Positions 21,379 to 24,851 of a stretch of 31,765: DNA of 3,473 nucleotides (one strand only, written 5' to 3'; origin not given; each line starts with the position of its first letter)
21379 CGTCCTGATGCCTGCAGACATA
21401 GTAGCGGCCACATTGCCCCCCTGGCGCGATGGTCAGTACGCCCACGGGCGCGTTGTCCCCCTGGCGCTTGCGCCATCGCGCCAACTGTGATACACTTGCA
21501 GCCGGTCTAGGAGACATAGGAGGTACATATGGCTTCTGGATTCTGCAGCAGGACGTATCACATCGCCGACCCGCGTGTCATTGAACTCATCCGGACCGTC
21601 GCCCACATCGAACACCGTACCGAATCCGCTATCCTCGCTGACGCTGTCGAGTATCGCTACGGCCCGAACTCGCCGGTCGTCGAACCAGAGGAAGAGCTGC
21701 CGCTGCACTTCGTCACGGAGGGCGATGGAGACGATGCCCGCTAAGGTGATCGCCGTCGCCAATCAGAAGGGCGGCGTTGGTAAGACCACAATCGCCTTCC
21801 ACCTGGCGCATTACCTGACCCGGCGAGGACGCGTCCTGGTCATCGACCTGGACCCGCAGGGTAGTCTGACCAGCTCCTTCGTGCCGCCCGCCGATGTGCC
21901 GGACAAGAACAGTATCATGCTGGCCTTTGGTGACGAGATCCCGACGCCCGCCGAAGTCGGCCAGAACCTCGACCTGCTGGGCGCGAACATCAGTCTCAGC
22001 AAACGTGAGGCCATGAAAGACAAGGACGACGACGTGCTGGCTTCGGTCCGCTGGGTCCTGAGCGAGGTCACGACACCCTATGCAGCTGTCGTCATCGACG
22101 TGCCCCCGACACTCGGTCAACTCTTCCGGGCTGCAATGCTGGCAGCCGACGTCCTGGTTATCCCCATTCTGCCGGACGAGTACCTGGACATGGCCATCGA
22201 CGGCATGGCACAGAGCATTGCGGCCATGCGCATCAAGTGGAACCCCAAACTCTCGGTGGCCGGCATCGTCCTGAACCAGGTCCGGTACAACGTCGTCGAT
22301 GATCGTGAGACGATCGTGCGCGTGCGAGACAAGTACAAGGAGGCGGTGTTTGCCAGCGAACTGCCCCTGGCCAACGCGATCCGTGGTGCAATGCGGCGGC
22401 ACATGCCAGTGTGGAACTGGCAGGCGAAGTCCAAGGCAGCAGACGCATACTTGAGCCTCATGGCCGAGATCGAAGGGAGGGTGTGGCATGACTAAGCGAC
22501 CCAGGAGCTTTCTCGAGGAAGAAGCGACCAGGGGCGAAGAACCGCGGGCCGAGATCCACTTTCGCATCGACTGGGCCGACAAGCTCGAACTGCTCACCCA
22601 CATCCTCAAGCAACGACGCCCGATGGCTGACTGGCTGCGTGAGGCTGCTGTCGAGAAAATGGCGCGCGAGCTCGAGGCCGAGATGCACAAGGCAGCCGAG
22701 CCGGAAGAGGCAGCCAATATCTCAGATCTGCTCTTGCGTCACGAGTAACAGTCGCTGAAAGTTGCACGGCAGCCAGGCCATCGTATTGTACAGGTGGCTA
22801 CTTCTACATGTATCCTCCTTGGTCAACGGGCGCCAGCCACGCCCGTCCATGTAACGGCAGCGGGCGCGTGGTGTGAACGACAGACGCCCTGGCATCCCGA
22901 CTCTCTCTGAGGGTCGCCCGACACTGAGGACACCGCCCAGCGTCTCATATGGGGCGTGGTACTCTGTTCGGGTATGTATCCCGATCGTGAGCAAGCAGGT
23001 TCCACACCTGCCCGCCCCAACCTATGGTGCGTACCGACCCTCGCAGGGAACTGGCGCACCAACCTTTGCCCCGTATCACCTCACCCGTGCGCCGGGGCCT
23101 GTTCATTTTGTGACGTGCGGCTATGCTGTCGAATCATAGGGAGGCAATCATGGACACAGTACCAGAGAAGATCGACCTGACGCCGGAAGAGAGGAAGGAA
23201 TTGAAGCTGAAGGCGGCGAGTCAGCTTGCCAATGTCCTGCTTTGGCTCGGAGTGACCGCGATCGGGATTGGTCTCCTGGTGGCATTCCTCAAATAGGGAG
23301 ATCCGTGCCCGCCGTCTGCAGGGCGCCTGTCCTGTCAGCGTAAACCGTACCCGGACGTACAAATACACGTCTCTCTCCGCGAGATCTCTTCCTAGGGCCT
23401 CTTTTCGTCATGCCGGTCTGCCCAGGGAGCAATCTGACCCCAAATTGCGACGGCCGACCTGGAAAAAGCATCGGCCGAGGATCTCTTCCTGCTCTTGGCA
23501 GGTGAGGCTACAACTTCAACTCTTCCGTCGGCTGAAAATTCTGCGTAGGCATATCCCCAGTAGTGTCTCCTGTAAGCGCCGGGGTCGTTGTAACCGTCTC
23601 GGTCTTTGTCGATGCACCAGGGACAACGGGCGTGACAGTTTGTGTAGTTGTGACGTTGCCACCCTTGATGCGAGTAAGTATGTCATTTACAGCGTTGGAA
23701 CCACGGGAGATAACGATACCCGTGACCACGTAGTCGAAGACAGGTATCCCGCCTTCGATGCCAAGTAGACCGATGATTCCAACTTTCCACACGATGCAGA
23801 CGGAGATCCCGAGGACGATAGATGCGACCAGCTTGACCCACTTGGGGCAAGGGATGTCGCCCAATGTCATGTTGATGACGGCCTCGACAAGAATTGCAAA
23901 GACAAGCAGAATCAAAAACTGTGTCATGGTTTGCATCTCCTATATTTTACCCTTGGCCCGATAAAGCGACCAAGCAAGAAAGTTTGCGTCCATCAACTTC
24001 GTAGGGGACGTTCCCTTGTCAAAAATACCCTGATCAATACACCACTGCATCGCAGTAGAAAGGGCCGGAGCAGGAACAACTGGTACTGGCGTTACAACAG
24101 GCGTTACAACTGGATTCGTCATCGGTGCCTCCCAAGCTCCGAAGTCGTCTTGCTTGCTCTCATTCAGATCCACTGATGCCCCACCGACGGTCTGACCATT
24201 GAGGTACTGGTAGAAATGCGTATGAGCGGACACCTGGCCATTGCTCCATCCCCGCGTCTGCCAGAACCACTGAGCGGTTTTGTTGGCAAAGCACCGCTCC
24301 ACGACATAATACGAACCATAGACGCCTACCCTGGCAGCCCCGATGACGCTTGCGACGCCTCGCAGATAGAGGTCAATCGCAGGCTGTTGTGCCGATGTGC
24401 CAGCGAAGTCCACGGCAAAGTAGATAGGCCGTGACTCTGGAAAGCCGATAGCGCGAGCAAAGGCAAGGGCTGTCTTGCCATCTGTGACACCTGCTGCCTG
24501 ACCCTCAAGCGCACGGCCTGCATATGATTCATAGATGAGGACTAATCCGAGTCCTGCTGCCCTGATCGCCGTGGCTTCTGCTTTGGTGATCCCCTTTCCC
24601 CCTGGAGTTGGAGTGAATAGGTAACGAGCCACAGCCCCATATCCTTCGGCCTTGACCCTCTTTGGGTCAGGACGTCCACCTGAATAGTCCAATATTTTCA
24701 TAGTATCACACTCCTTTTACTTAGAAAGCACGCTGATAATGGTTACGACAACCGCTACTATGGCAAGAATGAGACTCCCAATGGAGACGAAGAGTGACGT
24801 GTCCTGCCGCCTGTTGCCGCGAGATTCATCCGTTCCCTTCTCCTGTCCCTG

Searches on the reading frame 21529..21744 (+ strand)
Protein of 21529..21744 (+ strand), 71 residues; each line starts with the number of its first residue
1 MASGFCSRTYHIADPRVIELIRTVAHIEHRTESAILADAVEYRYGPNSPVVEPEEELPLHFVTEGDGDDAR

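Call 52: search_solved_structures(query=window:21529-21744:+, max_evalue=1)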
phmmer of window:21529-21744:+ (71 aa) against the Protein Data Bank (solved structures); distinct sequences matched with E-value up to 1: 4.
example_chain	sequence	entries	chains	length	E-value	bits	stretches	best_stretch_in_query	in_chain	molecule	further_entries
7ui9_A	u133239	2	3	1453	0.38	14.5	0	11-62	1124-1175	DNA-directed RNA polymerase II subunit RPB1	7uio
9kdq_A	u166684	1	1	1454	0.38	14.5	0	11-62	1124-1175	DNA-directed RNA polymerase II subunit RPB1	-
3j0k_A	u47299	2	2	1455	0.38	14.5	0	11-62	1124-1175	DNA-directed RNA polymerase II largest subunit | DNA-directed RNA polymerase II subunit RPB1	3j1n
1fso_A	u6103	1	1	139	0.85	13.4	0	19-56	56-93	RHO GDP-DISSOCIATION INHIBITOR 1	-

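Call 55: search_protein_families(library=pfam, proteins=[window:21529-21744:+], max_evalue=5)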
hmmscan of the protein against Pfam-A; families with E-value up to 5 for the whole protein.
window:21529-21744:+ (71 aa): 1 family
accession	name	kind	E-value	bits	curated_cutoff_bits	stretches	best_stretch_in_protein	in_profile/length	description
PF07704.17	PSK_trans_fac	-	0.11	13.9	28.3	1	11-44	4-37/82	Rv0623-like transcription factor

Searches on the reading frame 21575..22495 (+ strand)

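Call 8: search_protein_families(library=pfam, proteins=[window:21575-22495:+], max_evalue=0.01)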
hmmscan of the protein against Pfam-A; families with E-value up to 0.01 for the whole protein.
window:21575-22495:+ (306 aa): 8 families
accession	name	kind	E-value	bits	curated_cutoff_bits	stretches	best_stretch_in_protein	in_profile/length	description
PF13614.12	AAA_31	-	1.2e-30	107.2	27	1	56-227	1-176/177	AAA domain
PF01656.29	CbiA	-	4.4e-22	78.8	25.4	1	59-279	1-125/125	CobQ/CobB/MinD/ParA nucleotide binding domain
PF09140.17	MipZ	-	4.8e-13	49.5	20.7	1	58-211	2-141/262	ATPase MipZ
PF10609.15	ParA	-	9.1e-10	38.8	27.1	1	57-299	4-245/246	NUBPL iron-transfer P-loop NTPase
PF06564.18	CBP_BcsQ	-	8.5e-07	29.2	21.3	1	57-201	2-148/234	Cellulose biosynthesis protein BcsQ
PF00142.24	Fer4_NifH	-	1.3e-06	28.5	25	0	212-300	162-245/271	4Fe-4S iron sulfur cluster binding proteins, NifH/frxC family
PF02374.21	ArsA_ATPase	-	4.7e-06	26.5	24.3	1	64-102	8-47/305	Anion-transporting ATPase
PF13500.12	AAA_26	-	0.002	18.4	27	0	186-247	124-176/198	AAA domain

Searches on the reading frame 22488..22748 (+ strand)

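Call 37: search_protein_families(library=phrogs, proteins=[window:22488-22748:+], max_evalue=0.01)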
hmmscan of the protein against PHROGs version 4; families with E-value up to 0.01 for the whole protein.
window:22488-22748:+ (86 aa): 0 families

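Call 55: search_protein_families(library=pfam, proteins=[window:22488-22748:+], max_evalue=5)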
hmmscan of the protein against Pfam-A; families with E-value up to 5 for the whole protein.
window:22488-22748:+ (86 aa): 1 family
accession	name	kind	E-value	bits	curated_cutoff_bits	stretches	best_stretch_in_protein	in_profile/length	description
PF02151.25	UVR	-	0.14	12.4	21.5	1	56-71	1-16/36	UvrB/uvrC motif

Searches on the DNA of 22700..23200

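Call 75: search_rna_families(source=window, start=22700, end=23200, threshold=evalue, max_evalue=1)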
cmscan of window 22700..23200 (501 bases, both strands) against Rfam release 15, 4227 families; matches with E-value up to 1: 0.
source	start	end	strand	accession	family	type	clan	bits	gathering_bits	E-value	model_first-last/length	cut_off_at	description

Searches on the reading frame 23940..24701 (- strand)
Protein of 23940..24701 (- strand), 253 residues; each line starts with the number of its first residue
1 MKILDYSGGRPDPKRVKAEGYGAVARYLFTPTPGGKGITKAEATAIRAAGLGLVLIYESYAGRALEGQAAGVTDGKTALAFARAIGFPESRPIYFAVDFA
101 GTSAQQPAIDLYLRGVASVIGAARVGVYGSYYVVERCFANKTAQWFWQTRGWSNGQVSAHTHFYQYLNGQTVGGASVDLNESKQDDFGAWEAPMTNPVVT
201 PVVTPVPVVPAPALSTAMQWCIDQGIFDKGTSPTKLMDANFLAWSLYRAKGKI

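Call 47: find_homologous_proteins(query=window:23940-24701:-, max_evalue=1e-10)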
Query window:23940-24701:- (253 aa): 210 proteins with E <= 1e-10 among 2962 candidates; the best 120 are listed.
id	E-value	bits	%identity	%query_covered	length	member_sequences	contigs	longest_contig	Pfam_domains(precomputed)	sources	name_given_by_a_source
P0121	3.5e-167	573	100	100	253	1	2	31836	PF08924.18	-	-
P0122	4.1e-133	461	81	100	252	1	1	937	PF08924.18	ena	-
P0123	2.0e-127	442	79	100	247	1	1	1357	PF08924.18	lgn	-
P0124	6.5e-127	441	79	100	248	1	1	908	PF08924.18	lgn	-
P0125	6.1e-126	438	78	100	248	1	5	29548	PF08924.18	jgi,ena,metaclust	metaclust:\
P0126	6.8e-125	434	76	100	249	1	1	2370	PF08924.18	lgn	-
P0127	2.7e-115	403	75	100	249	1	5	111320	PF08924.18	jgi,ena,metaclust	metaclust:\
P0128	9.6e-115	401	72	100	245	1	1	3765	PF08924.18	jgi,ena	-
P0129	1.2e-113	397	72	100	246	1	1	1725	PF08924.18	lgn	-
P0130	3.9e-110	386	73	98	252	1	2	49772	PF08924.18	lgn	-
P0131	6.8e-109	382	72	100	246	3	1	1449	PF08924.18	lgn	-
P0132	4.8e-108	379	69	100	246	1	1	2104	PF08924.18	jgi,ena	-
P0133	2.0e-105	370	67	100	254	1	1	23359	PF08924.18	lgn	-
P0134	3.4e-103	363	82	81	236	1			PF08924.18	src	-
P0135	2.3e-102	360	65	100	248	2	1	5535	PF08924.18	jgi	-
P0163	3.8e-83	297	60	100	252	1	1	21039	PF08924.18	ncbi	ncbi:MAG: DUF1906 domain-containing protein [Candidatus Cryosericum sp.]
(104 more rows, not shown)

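Call 48: find_encoding_contigs(protein=P0127, flank=10000, max_places=2)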
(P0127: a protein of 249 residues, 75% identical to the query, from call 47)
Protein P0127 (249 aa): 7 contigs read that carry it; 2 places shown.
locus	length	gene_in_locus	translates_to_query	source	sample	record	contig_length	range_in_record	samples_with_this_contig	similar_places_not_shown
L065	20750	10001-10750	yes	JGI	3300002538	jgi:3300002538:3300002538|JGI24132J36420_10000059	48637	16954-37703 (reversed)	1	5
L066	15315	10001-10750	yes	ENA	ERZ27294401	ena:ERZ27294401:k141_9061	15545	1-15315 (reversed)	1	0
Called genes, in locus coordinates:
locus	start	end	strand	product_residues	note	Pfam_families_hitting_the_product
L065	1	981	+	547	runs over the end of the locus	PF16510:P22_portal, PF23899:SU10_portal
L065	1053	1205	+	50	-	-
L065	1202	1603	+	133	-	-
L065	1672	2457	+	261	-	-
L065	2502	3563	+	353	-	-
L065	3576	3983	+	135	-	-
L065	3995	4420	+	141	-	-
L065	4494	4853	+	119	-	-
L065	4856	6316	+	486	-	-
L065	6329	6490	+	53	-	-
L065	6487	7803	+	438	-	PF04055:Radical_SAM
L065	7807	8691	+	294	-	-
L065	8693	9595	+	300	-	PF04055:Radical_SAM, PF13353:Fer4_12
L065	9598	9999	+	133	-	-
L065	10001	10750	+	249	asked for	PF08924:Rv2525c_GlyHyd-like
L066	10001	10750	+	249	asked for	PF08924:Rv2525c_GlyHyd-like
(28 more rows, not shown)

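Call 49: find_encoding_contigs(protein=P0163, flank=10000, max_places=2)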
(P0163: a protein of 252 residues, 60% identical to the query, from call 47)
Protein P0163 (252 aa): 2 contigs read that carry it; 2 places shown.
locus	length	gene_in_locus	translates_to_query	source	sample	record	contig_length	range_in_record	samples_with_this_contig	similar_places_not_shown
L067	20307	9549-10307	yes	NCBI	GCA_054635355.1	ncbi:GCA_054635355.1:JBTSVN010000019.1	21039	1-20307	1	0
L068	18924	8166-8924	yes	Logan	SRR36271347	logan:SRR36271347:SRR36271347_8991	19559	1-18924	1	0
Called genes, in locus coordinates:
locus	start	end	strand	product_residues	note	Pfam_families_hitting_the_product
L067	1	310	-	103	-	PF02706:Wzz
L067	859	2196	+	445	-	-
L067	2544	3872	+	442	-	PF07833:Cu_amine_oxidN1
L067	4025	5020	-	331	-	PF07833:Cu_amine_oxidN1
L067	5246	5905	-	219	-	PF08843:AbiEii (faint)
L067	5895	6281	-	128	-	PF21956:DUF6922 (weak)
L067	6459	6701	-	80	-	-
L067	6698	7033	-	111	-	PF04542:Sigma70_r2 (weak)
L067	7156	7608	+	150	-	PF13560:HTH_31, PF01381:HTH_3, PF13443:HTH_26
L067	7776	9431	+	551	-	PF03023:MurJ, PF13440:Polysacc_synt_3, PF01554:MatE (weak)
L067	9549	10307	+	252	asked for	PF08924:Rv2525c_GlyHyd-like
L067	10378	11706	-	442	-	PF02397:Bac_transf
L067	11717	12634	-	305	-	PF01073:3Beta_HSD, PF01370:Epimerase, PF02719:Polysacc_synt_2, PF04321:RmlD_sub_bind, PF13460:NAD_binding_10, PF16363:GDP_Man_Dehyd, PF07993:NAD_binding_4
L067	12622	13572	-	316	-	PF00535:Glycos_transf_2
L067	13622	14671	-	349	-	PF13439:Glyco_transf_4, PF13579:Glyco_trans_4_4 (weak), PF00534:Glycos_transf_1, PF13692:Glyco_trans_1_4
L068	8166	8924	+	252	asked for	PF08924:Rv2525c_GlyHyd-like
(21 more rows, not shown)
